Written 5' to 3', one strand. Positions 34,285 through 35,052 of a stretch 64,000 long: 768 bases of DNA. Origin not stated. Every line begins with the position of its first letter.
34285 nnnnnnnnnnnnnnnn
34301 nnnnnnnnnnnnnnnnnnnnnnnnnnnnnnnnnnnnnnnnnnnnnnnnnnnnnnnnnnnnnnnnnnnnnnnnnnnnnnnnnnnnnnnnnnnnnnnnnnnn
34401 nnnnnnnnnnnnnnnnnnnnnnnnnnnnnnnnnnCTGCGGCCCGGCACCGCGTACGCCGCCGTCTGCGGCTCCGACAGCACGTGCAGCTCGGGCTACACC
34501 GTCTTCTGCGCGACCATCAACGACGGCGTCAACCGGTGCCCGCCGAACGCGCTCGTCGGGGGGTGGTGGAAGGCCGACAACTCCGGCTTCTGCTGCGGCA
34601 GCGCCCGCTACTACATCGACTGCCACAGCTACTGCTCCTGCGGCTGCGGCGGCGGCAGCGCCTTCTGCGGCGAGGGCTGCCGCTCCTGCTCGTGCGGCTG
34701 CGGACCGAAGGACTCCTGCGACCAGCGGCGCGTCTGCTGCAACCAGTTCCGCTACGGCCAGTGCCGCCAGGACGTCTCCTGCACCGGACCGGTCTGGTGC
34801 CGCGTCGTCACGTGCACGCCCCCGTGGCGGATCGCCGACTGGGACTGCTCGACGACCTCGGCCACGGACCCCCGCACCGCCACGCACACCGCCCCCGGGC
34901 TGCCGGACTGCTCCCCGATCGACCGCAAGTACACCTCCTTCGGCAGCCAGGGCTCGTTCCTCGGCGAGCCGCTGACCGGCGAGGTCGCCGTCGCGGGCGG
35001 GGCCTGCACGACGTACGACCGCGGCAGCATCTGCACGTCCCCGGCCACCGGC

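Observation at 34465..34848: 23-cysteine domain with metallothionein-like CxC runs and a by-eye resemblance to the methylamine dehydrogenase light chain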

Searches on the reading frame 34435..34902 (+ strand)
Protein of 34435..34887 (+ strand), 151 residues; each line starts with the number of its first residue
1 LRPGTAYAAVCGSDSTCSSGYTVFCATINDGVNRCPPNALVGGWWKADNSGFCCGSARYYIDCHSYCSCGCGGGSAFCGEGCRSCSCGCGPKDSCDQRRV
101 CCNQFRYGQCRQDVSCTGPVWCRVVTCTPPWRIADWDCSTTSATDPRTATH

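Call 5: search_protein_families(library=pfam, max_evalue=1, proteins=[window:34465-34848:+])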
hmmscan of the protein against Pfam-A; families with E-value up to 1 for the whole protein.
window:34465-34848:+ (128 aa): 0 families

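Call 6: search_protein_families(library=ncbifam, max_evalue=1, proteins=[window:34465-34848:+])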
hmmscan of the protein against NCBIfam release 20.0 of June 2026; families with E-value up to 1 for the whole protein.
window:34465-34848:+ (128 aa): 0 families

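Call 7: find_homologous_proteins(query=window:34435-34887:+, max_evalue=0.001)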
Query window:34435-34887:+ (151 aa): 154 proteins with E <= 0.001 among 167 candidates; the best 120 are listed.
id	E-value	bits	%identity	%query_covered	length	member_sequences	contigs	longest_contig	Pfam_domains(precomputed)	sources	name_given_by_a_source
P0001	2.4e-56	209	65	100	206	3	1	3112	-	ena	-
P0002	5.9e-53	197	62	100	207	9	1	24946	-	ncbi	-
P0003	6.6e-53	197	61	100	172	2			-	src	-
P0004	1.3e-52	196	62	100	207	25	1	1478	-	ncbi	-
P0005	1.7e-52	196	60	100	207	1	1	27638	-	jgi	jgi:hypothetical protein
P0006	2.9e-52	195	59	100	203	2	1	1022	-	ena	-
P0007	3.4e-52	195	61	100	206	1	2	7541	-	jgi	jgi:hypothetical protein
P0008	5.6e-52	194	59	100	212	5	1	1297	-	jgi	jgi:hypothetical protein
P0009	6.2e-52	194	60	100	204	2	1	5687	-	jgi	-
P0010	1.0e-51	193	61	100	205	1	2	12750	-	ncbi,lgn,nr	ncbi:MAG: hypothetical protein M3N51_05885 [Actinomycetota bacterium]|nr:hypothetical protein [Actin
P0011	1.6e-51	193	59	100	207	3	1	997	-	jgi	-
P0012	9.8e-51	190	60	100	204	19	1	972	-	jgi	jgi:hypothetical protein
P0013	1.0e-50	190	60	100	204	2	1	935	-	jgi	-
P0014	8.2e-50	187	56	100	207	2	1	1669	-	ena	-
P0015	8.2e-50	187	58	100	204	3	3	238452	-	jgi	jgi:hypothetical protein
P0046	9.5e-46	174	51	100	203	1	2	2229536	-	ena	-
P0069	2.6e-42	163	54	100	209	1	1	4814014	-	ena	-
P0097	4.8e-39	152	58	94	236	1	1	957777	-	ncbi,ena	-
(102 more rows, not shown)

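Call 8: search_solved_structures(query=window:34435-34887:+, max_evalue=10, show_alignments=3)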
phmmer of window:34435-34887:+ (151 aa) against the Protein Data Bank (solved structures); distinct sequences matched with E-value up to 10: 0.

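Call 13: find_encoding_contigs(protein=P0015, flank=8000, max_places=2)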
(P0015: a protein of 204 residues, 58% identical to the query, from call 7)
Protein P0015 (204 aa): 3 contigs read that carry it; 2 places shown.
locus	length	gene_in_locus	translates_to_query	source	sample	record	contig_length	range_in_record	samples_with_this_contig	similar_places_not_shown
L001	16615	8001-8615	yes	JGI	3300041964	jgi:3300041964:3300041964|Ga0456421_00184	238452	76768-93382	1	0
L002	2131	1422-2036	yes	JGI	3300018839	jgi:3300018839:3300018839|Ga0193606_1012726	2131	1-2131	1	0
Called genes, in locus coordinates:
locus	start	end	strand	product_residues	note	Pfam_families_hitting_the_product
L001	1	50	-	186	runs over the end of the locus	-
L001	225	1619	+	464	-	PF03007:WS_DGAT_cat, PF06974:WS_DGAT_C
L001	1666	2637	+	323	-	PF01734:Patatin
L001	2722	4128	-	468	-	-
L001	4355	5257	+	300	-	PF00563:EAL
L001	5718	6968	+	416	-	PF00171:Aldedh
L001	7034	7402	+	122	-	-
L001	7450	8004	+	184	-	PF07291:MauE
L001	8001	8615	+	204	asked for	-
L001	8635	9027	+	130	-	-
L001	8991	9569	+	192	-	-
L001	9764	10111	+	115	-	-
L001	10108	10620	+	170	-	-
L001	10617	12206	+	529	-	PF26549:Tricorn_N (weak), PF26550:Tricorn_2nd (faint), PF07676:PD40 (faint), PF00395:SLH (weak)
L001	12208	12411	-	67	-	PF11272:DUF3072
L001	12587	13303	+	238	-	PF08240:ADH_N, PF00107:ADH_zinc_N (weak)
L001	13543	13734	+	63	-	-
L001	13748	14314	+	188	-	-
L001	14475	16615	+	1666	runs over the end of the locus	-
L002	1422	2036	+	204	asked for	-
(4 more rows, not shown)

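Call 14: find_encoding_contigs(protein=P0069, flank=8000, max_places=2)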
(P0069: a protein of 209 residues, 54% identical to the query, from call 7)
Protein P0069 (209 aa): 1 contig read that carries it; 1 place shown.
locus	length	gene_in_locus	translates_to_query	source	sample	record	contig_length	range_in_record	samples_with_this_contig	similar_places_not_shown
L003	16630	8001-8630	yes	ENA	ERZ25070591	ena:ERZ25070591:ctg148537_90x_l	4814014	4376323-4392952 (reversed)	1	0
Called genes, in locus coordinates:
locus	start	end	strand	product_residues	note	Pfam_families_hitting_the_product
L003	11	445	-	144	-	-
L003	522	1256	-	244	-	PF03575:Peptidase_S51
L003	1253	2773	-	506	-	PF03703:bPH_2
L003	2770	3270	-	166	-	PF03703:bPH_2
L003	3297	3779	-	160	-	-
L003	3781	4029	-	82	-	-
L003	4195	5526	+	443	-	PF06293:Kdo, PF13224:DUF4032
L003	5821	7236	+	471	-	PF12390:Se-cys_synth_N (weak), PF03841:SelA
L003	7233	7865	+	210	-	PF07291:MauE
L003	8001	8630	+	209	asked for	-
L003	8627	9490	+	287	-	-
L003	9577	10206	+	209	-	-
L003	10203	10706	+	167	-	-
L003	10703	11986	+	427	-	PF07676:PD40 (faint), PF26549:Tricorn_N (faint), PF26550:Tricorn_2nd (faint)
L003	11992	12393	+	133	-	-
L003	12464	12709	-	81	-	-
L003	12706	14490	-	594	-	PF27448:Rph_4th, PF00391:PEP-utilizers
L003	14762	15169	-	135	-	-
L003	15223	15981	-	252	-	PF00561:Abhydrolase_1, PF00975:Thioesterase (weak), PF12146:Hydrolase_4, PF12697:Abhydrolase_6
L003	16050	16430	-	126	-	PF11969:DcpS_C, PF01230:HIT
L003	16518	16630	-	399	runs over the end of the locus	PF00109:ketoacyl-synt, PF00108:Thiolase_N, PF02801:Ketoacyl-synt_C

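Call 16: find_encoding_contigs(protein=P0046, flank=8000, max_places=1)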
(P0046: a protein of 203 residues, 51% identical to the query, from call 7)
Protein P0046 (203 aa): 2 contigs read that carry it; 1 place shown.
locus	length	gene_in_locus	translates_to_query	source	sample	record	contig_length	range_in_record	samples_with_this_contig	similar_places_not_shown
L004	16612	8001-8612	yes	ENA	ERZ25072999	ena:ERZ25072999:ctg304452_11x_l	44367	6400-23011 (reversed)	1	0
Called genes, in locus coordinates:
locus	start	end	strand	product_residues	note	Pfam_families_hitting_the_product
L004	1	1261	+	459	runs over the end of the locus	PF01212:Beta_elim_lyase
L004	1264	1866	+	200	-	PF16291:DUF4937 (weak)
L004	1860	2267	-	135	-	-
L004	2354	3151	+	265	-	PF01381:HTH_3, PF13560:HTH_31, PF17765:MLTR_LBD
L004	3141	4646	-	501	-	-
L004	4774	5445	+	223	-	PF00702:Hydrolase, PF13419:HAD_2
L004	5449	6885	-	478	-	-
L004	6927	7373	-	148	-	PF01451:LMWPc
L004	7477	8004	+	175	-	PF07291:MauE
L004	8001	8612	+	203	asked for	-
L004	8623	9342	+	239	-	-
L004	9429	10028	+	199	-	-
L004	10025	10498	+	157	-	-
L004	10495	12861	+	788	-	PF26549:Tricorn_N (weak), PF26550:Tricorn_2nd (weak), PF00930:DPPIV_N (faint), PF07676:PD40 (weak), PF01839:FG-GAP (weak), PF13517:FG-GAP_3 (weak), PF01839:FG-GAP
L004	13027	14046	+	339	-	PF08240:ADH_N, PF00107:ADH_zinc_N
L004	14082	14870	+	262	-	PF01791:DeoC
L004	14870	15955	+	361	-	-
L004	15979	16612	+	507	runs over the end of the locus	PF00005:ABC_tran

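Call 17: find_encoding_contigs(protein=P0097, flank=8000, max_places=1)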
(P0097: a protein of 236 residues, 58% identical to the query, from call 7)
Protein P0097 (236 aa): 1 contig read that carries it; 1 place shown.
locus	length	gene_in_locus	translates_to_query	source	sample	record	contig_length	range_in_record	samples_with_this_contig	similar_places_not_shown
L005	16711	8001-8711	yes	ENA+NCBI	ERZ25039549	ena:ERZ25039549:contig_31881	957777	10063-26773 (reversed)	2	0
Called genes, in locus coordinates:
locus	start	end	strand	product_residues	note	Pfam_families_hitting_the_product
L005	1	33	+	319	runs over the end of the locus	PF05175:MTS (weak), PF05401:NodS (weak), PF07021:MetW, PF13489:Methyltransf_23, PF13847:Methyltransf_31, PF08241:Methyltransf_11, PF08242:Methyltransf_12, PF13649:Methyltransf_25, +1 more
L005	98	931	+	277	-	PF01061:ABC2_membrane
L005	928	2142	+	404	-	PF13555:AAA_29 (weak), PF00005:ABC_tran, PF13304:AAA_21 (faint), PF14524:Wzt_C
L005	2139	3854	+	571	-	PF00535:Glycos_transf_2, PF13641:Glyco_tranf_2_3, PF13632:Glyco_trans_2_3, PF10111:Glyco_tranf_2_2 (weak)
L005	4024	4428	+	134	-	-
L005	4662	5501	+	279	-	-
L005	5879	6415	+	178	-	PF07291:MauE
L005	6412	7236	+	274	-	-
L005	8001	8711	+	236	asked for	-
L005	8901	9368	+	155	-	-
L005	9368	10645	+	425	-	-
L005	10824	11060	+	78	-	-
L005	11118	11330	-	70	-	-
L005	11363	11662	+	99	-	-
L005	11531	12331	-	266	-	-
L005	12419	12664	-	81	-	-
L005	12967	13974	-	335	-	PF00535:Glycos_transf_2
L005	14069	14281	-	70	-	-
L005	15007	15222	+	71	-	PF13561:adh_short_C2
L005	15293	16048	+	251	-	PF00106:adh_short, PF08659:KR, PF23441:SDR (faint), PF13561:adh_short_C2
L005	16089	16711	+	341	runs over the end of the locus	PF00389:2-Hacid_dh, PF02826:2-Hacid_dh_C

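Call 30: search_protein_families(library=pfam, max_evalue=1, proteins=[L003:10703-11983:+, L004:10495-12858:+, L001:10617-12203:+, L005:9368-10642:+, L003:8627-9487:+, L003:9577-10203:+, L003:10203-10703:+, L003:11992-12390:+])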
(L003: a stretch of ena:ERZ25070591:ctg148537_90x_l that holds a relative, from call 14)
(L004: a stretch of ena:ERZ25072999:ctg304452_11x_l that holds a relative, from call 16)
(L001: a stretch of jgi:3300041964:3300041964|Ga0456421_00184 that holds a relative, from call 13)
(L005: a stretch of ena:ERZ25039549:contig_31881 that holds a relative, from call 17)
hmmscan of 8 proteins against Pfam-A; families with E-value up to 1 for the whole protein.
L003:10703-11983:+ (427 aa): 3 families
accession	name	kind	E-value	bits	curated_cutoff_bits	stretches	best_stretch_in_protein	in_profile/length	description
PF07676.18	PD40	-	3.9e-17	62.1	20.9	3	168-188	7-27/38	WD40-like Beta Propeller Repeat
PF00930.27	DPPIV_N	-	3.5e-05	23.1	22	1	171-197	44-70/354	Dipeptidyl peptidase IV (DPP IV) N-terminal region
PF25174.1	Beta-prop_THOC3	-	0.026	14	305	1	191-275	72-152/272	THOC3 beta-propeller domain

L004:10495-12858:+ (788 aa): 7 families
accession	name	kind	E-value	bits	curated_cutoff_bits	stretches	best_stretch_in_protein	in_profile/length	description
PF01839.29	FG-GAP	-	1.5e-66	219.9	22.1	7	444-482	1-37/37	FG-GAP repeat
PF07676.18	PD40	-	7.6e-20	70.8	20.9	4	109-131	5-27/38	WD40-like Beta Propeller Repeat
PF13517.12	FG-GAP_3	-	1e-15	58.5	26.9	5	312-392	1-60/61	FG-GAP-like repeat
PF00930.27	DPPIV_N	-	2.3e-06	27.1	22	1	94-131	24-61/354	Dipeptidyl peptidase IV (DPP IV) N-terminal region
PF14783.12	BBS2_Mid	-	0.02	15.4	27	0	720-738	2-20/108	Ciliary BBSome complex subunit 2, middle region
PF25174.1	Beta-prop_THOC3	-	0.093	12.2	305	0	99-131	75-107/272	THOC3 beta-propeller domain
PF12256.14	TcdB_toxin_midN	-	0.097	12.4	24.8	0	717-748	27-59/181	Insecticide toxin TcdB middle/N-terminal region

L001:10617-12203:+ (529 aa): 6 families
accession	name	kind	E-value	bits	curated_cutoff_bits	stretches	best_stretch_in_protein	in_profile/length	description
PF00395.25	SLH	-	2.8e-17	62.9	20.8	3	405-442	5-44/44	S-layer homology domain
PF07676.18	PD40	-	8.4e-17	61.1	20.9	4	124-146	11-34/38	WD40-like Beta Propeller Repeat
PF24797.1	Beta-prop_WDR35_TULP_N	-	0.004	16.8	80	1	174-225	120-174/332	WDR35/TULP4 N-terminal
PF09142.17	TruB_C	-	0.0065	16.6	28.7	1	214-239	31-56/56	tRNA Pseudouridine synthase II, C terminal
PF00930.27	DPPIV_N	-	0.062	12.4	22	0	208-226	43-61/354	Dipeptidyl peptidase IV (DPP IV) N-terminal region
PF00400.38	WD40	-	0.21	12.7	27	0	128-141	18-32/39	WD domain, G-beta repeat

L005:9368-10642:+ (425 aa): 0 families

L003:8627-9487:+ (287 aa): 0 families

L003:9577-10203:+ (209 aa): 1 family
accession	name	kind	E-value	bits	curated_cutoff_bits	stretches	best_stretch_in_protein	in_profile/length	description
PF19939.4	DUF6401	-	0.098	13.6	29.2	1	71-102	34-65/82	Family of unknown function (DUF6401)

L003:10203-10703:+ (167 aa): 0 families

L003:11992-12390:+ (133 aa): 1 family
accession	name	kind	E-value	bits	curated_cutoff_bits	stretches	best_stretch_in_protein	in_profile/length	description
PF02491.25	SHS2_FTSA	-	0.17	12.7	25.4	1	40-75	28-63/79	SHS2 domain inserted in FTSA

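Call 32: find_related_loci(query=A2, collection=genome_contigs, flank=10000)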
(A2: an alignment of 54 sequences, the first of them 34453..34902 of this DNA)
Query A2 (150 aa) in genome_contigs; peptide patterns used: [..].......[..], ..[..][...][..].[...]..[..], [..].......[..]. (x = any residue, [..] = any of these).
599 stretches matched a pattern (row limit reached: there are more); 535 encode a relative of the query (tblastn E <= 1e-3); the best 80 are kept; 80 distinct loci.
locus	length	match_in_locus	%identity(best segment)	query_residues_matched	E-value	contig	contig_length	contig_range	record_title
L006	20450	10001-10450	88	1-150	5e-89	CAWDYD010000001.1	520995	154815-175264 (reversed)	MAG: uncultured Actinomycetota bacterium isolate MFD01275.bin.2.4 genome assembly, contig: contig_21808, whole genome sh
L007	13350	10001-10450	85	1-150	8e-85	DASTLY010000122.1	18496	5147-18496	MAG TPA_asm: Mycobacteriales bacterium isolate SMAG_U3274 k141_676955, whole genome shotgun sequence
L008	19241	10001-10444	84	1-148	1e-82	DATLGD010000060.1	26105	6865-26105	MAG TPA_asm: Mycobacteriales bacterium isolate SMAG_U13605 k141_82336, whole genome shotgun sequence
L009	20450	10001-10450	82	1-150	5e-82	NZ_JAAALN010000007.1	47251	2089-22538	Kineococcus siccus strain R8 NODE_7_length_47251_cov_10.678805, whole genome shotgun sequence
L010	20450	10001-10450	81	1-150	3e-81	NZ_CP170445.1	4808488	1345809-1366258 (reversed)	Kineococcus sp. DHX-1 chromosome, complete genome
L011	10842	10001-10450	81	1-150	2e-81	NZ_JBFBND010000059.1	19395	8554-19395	Kineococcus sp. NPDC059986 NPDC059986_T2_D7.ctg-0059, whole genome shotgun sequence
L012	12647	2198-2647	80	1-150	9e-81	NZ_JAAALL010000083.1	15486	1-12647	Kineococcus vitellinus strain T13 NODE_83_length_15486_cov_9.570936, whole genome shotgun sequence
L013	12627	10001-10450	79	1-150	8e-79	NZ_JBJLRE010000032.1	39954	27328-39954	Kineococcus gynurae strain NBRC 103943 NODE_32_length_39954_cov_56.984382, whole genome shotgun sequence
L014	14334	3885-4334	79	1-150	1e-78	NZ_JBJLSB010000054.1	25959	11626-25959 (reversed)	Kineococcus sp. SYSU DK010 NODE_54_length_25959_cov_36.048970, whole genome shotgun sequence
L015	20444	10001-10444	80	1-148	8e-78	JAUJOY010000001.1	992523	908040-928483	MAG: Mycobacteriales bacterium isolate YX3bin30 opera_contig_6, whole genome shotgun sequence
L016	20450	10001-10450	81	1-150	5e-80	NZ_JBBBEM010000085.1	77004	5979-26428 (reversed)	Kineococcus sp. G2 contig85, whole genome shotgun sequence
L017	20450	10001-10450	68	1-148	2e-63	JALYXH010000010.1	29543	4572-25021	MAG: Actinomycetota bacterium isolate KAP bin8 SD1490-92_k127_856720, whole genome shotgun sequence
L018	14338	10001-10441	60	1-148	6e-54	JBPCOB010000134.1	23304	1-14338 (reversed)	MAG: Mycobacteriales bacterium isolate TH_ant_mag_145 S1Ck127_1581186_flag_0_multi_32.9858_len_23304, whole genome shotg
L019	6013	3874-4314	62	1-147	1e-53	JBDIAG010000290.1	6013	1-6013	MAG: Actinomycetales bacterium isolate AS-MICRO-OLR.65 NODE_68895_length_6013_cov_2.546504, whole genome shotgun sequenc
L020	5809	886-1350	60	1-150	3e-53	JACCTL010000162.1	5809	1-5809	MAG: Euzebyaceae bacterium isolate MGR_bin73 SD2897-2912_k127_7211985, whole genome shotgun sequence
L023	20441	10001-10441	59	1-148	2e-51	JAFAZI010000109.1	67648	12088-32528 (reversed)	MAG: Frankiaceae bacterium isolate CP_BM_RX_R9_1 BM_RX_R9_k147_3783961, whole genome shotgun sequence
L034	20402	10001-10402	57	1-148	6e-49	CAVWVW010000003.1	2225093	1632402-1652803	MAG: uncultured Acidimicrobiales bacterium isolate MFD09671.bin.2.1 genome assembly, contig: contig_20199, whole genome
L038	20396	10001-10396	57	1-148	3e-48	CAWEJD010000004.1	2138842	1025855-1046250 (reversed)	MAG: uncultured Microthrixaceae bacterium isolate MFD05942.bin.2.79 genome assembly, contig: contig_6864, whole genome s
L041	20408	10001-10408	57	1-148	4e-48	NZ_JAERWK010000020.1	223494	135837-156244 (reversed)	Nakamurella leprariae strain YIM 132084 Scaffold9_1, whole genome shotgun sequence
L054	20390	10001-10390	59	1-147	2e-47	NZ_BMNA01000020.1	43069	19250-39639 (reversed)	Nakamurella endophytica strain CGMCC 4.7308 sequence20, whole genome shotgun sequence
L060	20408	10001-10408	56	1-148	2e-46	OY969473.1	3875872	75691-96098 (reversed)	MAG: uncultured Actinomycetota bacterium isolate MFD01275.bin.c.21 genome assembly, chromosome: 1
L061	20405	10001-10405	54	1-148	1e-46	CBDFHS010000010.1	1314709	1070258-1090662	MAG: Nakamurella sp. isolate 65ab893c-a0a1-4b15-993b-c58fe554840a genome assembly, contig: contig_10, whole genome shotg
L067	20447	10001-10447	54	1-150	3e-46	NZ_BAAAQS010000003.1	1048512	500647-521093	Pedococcus bigeumensis strain JCM 16023 sequence3, whole genome shotgun sequence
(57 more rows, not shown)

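Call 34: search_protein_representatives(alignment_id=A2)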
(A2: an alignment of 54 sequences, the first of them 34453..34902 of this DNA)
Query: 54 sequences, 154 profile positions. Proteins with E-value up to 0.001 (for the whole library): 463; up to 1e-10: 349; up to 1e-30: 177. The best 150 are listed.
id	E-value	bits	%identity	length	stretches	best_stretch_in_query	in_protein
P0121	1.6e-57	210.3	-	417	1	1-154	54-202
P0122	4.1e-57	209.0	-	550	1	1-154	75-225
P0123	1.6e-53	197.3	-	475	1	1-154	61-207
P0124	2.3e-53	196.8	-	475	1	1-154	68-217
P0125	5.1e-53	195.7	-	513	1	1-154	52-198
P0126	2.9e-52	193.2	-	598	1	1-154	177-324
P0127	5.2e-52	192.4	-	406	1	1-154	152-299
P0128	6.6e-52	192.1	-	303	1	2-154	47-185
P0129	2.0e-51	190.5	-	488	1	1-154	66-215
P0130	2.1e-51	190.4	-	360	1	1-154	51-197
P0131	2.7e-51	190.1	-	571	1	3-154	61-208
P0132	2.8e-51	190.0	-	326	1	1-154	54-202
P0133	4.4e-51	189.4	-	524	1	1-154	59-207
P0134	4.4e-51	189.4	-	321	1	2-154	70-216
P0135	8.7e-51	188.4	-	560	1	1-154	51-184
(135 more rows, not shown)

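Call 37: predict_structure(alignment_id=A2)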
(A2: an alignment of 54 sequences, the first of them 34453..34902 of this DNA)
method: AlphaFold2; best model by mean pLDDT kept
length: 150 residues; sequences in the alignment: 54
mean_pLDDT: 88.9   pTM: 0.84
mean pLDDT of the five models: 88.9, 88.8, 88.0, 86.6, 84.3
residues with pLDDT >= 90: 96; 70-90: 45; 50-70: 7; < 50: 2
segments of 3 or more residues with pLDDT < 50: none
pLDDT, mean of each block of 10 residues (from residue 1): 82 92 65 92 93 94 87 91 92 94 88 94 91 90 88
secondary structure, 60 per line:
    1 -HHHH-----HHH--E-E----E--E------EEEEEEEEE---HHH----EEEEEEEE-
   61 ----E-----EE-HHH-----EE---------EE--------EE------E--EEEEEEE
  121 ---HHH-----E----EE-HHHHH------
elements in order: H2-5 E33-41 E52-59 E114-120 H140-144

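Call 40: fold_search(model_id=the predicted structure, library=pdb)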
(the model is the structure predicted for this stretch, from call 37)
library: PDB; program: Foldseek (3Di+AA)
matches with E <= 10: 7; with E <= 0.001: 0
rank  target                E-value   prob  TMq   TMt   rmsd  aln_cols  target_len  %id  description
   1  9i5x_j                7.8e+00  0.01  0.14  0.17  11.5        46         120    9  Porphyromonas gingivalis 70S ribosome (W83 Strain) (released 2025-08-20)
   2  8aa9_A                8.3e+00  0.02  0.14  0.12   4.3        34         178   15  Crystal structure of the Rpa1 AROD-OB-1 domains (released 2023-05-03)
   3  8oej_A                8.3e+00  0.02  0.14  0.08   4.3        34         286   15  Extended RPA-DNA nucleoprotein filament (released 2023-05-10)
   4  6rzn_A                9.4e+00  0.01  0.10  0.06   6.4        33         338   21  Crystal structure of the N-terminal carbohydrate binding module family 48 and ferulic acid esterase from the multi-enz (released 2019-09-25)
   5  8bf3_A                9.4e+00  0.01  0.10  0.06   6.3        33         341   21  Crystal structure of feruloyl esterase wtsFae1B in complex with xylobiose (released 2022-11-30)
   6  8bbp_A                9.4e+00  0.01  0.10  0.06   6.3        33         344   21  Crystal structure of feruloyl esterase wtsFae1B (released 2022-11-30)
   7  8bf3_B                9.4e+00  0.01  0.10  0.05   6.3        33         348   21  Crystal structure of feruloyl esterase wtsFae1B in complex with xylobiose (released 2022-11-30)
